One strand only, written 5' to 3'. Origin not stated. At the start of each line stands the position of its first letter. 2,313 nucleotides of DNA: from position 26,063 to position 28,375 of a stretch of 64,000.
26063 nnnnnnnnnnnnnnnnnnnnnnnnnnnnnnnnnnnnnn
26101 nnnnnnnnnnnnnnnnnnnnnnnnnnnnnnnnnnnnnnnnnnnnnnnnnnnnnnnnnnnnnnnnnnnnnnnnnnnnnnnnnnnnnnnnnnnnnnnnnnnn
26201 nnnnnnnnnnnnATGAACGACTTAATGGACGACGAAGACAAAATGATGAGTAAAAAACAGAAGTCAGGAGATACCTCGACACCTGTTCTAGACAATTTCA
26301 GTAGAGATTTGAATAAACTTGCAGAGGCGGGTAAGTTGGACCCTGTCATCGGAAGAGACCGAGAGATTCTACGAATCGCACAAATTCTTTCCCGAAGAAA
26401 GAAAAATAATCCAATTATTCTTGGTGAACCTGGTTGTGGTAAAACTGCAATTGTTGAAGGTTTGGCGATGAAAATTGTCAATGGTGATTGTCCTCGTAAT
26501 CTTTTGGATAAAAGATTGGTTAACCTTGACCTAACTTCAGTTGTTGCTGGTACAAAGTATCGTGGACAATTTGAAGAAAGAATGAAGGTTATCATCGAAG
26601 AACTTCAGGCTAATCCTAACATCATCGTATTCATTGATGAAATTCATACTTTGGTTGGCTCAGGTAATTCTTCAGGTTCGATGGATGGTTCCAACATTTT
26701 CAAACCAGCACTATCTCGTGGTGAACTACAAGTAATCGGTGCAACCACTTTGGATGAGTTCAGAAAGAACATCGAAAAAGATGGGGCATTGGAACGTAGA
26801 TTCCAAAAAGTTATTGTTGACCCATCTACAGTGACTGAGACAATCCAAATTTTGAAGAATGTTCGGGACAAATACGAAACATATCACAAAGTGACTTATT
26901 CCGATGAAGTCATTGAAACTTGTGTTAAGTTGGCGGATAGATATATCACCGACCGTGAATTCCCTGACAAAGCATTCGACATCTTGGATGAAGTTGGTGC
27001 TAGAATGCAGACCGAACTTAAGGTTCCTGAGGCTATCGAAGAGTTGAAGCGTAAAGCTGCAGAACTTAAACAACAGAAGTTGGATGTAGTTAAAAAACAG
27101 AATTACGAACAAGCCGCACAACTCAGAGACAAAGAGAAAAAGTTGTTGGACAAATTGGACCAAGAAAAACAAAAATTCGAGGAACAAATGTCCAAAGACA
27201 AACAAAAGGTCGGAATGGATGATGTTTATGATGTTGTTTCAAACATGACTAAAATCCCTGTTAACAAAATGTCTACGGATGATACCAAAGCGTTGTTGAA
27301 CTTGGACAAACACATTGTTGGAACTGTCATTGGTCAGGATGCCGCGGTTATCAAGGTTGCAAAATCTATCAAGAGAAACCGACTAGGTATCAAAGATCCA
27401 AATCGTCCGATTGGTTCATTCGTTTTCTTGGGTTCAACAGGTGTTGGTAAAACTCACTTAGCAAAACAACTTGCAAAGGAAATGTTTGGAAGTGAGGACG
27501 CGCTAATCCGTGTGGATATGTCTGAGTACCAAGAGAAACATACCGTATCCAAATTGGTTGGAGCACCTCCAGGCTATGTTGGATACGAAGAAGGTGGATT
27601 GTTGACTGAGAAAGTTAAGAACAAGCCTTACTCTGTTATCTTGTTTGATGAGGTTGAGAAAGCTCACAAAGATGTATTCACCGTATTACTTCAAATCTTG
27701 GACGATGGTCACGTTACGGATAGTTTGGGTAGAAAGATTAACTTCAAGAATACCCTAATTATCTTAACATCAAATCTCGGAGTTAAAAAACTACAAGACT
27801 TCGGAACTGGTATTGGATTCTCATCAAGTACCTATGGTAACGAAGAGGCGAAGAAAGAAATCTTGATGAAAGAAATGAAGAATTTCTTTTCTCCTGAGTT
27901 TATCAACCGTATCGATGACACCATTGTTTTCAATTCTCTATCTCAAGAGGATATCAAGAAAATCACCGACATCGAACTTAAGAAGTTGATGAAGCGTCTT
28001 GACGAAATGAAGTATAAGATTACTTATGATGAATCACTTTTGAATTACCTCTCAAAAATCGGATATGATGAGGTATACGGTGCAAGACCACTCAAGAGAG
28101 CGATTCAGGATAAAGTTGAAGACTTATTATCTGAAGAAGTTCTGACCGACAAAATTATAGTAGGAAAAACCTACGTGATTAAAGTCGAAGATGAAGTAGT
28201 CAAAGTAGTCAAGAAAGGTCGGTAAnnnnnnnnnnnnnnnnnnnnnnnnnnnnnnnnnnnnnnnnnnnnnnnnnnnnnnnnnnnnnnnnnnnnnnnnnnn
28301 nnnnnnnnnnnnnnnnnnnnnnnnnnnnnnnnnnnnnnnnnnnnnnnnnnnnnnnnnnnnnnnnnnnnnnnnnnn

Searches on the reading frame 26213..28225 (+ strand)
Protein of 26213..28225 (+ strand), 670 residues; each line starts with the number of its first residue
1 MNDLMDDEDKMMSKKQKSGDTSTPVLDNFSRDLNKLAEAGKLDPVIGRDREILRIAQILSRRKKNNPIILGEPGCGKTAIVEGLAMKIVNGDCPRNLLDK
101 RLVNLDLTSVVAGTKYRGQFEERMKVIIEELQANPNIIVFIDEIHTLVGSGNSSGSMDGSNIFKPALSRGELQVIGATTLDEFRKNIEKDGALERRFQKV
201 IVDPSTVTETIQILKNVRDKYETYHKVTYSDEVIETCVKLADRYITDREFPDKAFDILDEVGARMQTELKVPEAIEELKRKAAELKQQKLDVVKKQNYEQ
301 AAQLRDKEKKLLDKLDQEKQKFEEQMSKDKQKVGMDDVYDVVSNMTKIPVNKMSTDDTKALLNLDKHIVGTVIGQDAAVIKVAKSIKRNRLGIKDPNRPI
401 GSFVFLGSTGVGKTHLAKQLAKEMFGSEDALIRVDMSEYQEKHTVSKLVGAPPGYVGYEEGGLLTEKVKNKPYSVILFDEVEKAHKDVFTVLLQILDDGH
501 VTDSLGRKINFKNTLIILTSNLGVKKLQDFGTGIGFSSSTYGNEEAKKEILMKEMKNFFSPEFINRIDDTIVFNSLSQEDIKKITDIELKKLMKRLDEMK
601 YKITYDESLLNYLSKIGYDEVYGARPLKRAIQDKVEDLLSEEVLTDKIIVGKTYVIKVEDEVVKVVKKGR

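Call 10: search_protein_families(library=pfam, proteins=[window:26213-28225:+])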
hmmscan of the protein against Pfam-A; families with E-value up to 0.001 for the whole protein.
window:26213-28225:+ (670 aa): 19 families
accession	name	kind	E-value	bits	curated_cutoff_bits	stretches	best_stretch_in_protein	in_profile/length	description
PF07724.20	AAA_2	-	1.1e-68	230.9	27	1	398-569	1-165/166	AAA domain (Cdc48 subfamily)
PF17871.7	AAA_lid_9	-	2.4e-29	101.7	22.8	1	207-307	2-103/104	AAA lid domain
PF10431.15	ClpB_D2-small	-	9.1e-23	80.5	21.9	1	576-654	1-79/81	C-terminal, D2-small domain, of ClpB protein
PF00004.35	AAA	-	8.5e-22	78.4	21.2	2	69-196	3-126/131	ATPase family associated with various cellular activities (AAA)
PF07728.20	AAA_5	-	7.2e-14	52.4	22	1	403-522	2-123/139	AAA domain (dynein-related subfamily)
PF00158.32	Sigma54_activat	-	1.1e-08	35.4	20.2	1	403-518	25-139/168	Sigma-54 interaction domain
PF13191.12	AAA_16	-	1.3e-08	35.9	32.6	1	45-94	2-61/167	AAA ATPase domain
PF13401.12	AAA_22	-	7.3e-08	33.2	27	0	402-498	7-110/130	AAA domain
PF13173.12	AAA_14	-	3.7e-07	30.6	27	1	404-499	6-88/129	AAA domain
PF20720.3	nSTAND3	-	3e-06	27.4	27.2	0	63-90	16-43/155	Novel STAND NTPase 3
PF05729.18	NACHT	-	3.4e-06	27.4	26.7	0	68-96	4-32/167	NACHT domain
PF06414.18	Zeta_toxin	-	2.2e-05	24.4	22.3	0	405-443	21-58/199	Zeta toxin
PF05621.17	TniB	-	4.1e-05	23.6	22.4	0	63-202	34-184/189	Bacterial TniB protein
PF00910.28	RNA_helicase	-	4.3e-05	24.4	21.5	0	404-426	2-24/105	RNA helicase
PF01695.23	IstB_IS21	-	4.8e-05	23.4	24.1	0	403-423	95-115/238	IstB-like ATP binding protein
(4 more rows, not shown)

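Call 63: search_solved_structures(query=window:26213-28225:+, show_alignments=1, max_evalue=1e-50)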
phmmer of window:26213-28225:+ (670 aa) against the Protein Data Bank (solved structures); distinct sequences matched with E-value up to 1e-50: 53.
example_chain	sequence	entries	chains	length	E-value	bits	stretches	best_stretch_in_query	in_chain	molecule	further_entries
6em8_A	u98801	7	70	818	2.6e-219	733.1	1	14-656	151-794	ATP-dependent Clp protease ATP-binding subunit ClpC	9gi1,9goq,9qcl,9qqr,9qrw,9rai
6em9_A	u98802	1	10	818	2.8e-219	732.9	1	14-656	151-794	ATP-dependent Clp protease ATP-binding subunit ClpC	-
3j3s_A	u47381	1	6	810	3.3e-216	722.8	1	17-662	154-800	Negative regulator of genetic competence ClpC/MecB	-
3j3t_A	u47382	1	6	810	3.3e-216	722.8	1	17-662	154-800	Negative regulator of genetic competence ClpC/MecB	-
3j3r_A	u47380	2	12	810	1.8e-215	720.4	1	17-662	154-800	Negative regulator of genetic competence ClpC/MecB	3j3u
7abr_A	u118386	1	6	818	1.8e-215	720.4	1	17-662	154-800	Negative regulator of genetic competence ClpC/MecB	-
8xon_S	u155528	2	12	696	1.4e-202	677.8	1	21-661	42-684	NDP-hexose 4-ketoreductase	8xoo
8a8u_A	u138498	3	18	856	2.2e-201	673.8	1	17-659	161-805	ATP-dependent Clp protease ATP-binding subunit ClpC1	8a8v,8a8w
9if4_A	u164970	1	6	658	2.8e-200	670.2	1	25-659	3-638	ATP-dependent Clp protease ATP-binding subunit ClpC1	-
8ycx_A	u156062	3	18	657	4.4e-198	662.9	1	25-659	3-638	ATP-dependent Clp protease ATP-binding subunit ClpC1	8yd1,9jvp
6og3_E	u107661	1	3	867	6.3e-195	652.5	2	282-668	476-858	Hyperactive disaggregase ClpB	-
5ofo_C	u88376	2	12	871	1.4e-194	651.4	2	282-666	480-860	Chaperone protein ClpB,ATP-dependent Clp protease ATP-binding subunit ClpA,Chaperone prote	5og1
6oax_C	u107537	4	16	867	1.4e-194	651.3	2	283-668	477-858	Hyperactive disaggregase ClpB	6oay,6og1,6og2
4d2q_A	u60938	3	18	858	2.1e-194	650.8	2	283-663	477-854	CLPB | CHAPERONE PROTEIN CLPB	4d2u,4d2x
1qvr_A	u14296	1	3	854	2.7e-193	647.1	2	263-652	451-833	ClpB protein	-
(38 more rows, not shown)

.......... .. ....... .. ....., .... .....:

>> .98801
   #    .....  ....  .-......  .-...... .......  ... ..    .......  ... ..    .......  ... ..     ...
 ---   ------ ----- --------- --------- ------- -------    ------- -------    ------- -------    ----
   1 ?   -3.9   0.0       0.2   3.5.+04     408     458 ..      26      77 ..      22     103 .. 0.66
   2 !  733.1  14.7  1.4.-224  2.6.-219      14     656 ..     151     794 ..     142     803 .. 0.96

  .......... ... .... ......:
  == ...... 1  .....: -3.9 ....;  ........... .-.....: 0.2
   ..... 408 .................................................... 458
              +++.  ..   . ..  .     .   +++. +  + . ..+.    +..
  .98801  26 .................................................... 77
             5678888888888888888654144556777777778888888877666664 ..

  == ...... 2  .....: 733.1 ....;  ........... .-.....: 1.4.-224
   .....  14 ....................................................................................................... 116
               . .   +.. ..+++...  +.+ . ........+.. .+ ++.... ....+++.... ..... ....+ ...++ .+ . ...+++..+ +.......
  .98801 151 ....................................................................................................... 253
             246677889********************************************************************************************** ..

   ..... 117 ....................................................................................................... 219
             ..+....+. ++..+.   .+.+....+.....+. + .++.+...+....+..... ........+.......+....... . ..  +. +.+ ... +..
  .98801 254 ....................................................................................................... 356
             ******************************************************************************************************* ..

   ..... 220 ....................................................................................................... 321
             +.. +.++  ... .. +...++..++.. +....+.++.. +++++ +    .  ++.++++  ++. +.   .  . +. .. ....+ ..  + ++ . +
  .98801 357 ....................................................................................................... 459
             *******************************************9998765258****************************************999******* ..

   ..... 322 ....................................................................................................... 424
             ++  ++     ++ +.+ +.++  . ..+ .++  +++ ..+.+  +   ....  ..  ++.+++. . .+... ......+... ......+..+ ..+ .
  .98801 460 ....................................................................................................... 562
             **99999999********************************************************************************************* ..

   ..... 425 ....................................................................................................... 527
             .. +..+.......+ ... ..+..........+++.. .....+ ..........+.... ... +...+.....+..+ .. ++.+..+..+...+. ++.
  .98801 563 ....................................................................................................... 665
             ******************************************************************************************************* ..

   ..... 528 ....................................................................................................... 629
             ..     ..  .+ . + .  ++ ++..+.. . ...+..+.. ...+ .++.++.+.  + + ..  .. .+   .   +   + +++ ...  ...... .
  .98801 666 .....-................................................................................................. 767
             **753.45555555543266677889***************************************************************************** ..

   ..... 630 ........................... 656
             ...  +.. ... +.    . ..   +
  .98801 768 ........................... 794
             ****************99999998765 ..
